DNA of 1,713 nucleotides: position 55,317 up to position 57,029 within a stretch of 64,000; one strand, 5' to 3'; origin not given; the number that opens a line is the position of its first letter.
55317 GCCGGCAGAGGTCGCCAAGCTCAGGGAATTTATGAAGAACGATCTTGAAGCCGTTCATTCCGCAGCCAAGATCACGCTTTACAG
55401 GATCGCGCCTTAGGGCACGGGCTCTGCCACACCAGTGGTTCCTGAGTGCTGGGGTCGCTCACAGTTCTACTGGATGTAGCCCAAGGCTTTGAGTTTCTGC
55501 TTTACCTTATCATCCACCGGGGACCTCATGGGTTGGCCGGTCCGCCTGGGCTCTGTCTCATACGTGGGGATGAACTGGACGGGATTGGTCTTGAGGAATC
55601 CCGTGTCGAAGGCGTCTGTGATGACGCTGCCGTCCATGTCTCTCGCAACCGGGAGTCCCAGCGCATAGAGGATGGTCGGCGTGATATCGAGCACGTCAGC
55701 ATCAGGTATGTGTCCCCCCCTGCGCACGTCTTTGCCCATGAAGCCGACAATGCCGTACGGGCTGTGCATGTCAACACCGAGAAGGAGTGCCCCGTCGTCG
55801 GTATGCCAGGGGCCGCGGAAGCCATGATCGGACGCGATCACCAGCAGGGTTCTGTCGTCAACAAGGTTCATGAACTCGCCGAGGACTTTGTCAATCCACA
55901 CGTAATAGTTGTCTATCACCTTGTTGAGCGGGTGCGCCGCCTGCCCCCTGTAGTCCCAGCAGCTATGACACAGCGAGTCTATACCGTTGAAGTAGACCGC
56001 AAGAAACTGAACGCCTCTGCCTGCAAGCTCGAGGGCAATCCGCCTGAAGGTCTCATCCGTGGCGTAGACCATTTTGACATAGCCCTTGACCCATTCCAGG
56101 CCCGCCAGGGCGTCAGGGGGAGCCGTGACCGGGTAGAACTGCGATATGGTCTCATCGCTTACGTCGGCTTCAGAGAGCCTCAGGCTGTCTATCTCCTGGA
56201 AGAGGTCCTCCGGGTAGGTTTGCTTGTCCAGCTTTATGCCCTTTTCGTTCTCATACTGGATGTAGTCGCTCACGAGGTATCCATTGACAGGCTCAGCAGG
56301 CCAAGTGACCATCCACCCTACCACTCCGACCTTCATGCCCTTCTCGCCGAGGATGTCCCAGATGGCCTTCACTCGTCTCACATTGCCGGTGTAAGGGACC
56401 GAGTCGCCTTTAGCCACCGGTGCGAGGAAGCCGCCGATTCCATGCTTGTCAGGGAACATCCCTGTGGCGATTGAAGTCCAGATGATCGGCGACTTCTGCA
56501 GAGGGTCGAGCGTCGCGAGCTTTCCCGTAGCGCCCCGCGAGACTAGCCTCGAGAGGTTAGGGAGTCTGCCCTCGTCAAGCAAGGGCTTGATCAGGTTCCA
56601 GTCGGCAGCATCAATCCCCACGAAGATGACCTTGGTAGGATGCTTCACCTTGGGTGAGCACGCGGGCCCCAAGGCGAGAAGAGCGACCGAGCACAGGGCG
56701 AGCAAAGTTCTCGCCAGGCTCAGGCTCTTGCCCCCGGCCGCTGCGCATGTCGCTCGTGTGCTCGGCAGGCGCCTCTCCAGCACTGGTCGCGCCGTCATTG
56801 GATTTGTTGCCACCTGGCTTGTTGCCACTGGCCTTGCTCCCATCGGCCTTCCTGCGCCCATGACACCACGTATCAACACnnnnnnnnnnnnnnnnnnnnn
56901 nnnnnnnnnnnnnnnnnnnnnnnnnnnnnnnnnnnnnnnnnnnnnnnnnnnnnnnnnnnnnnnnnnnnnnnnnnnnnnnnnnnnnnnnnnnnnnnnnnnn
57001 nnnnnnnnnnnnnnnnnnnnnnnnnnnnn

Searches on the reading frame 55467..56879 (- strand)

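Call 31: search_protein_families(library=pfam, proteins=[window:55467-56879:-], max_evalue=0.001)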
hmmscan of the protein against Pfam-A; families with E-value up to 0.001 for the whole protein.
window:55467-56879:- (470 aa): 1 family
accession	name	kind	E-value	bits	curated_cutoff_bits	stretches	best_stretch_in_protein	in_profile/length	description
PF01663.27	Phosphodiest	-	2.1e-25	90.5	23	1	84-354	1-221/342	Type I phosphodiesterase / nucleotide pyrophosphatase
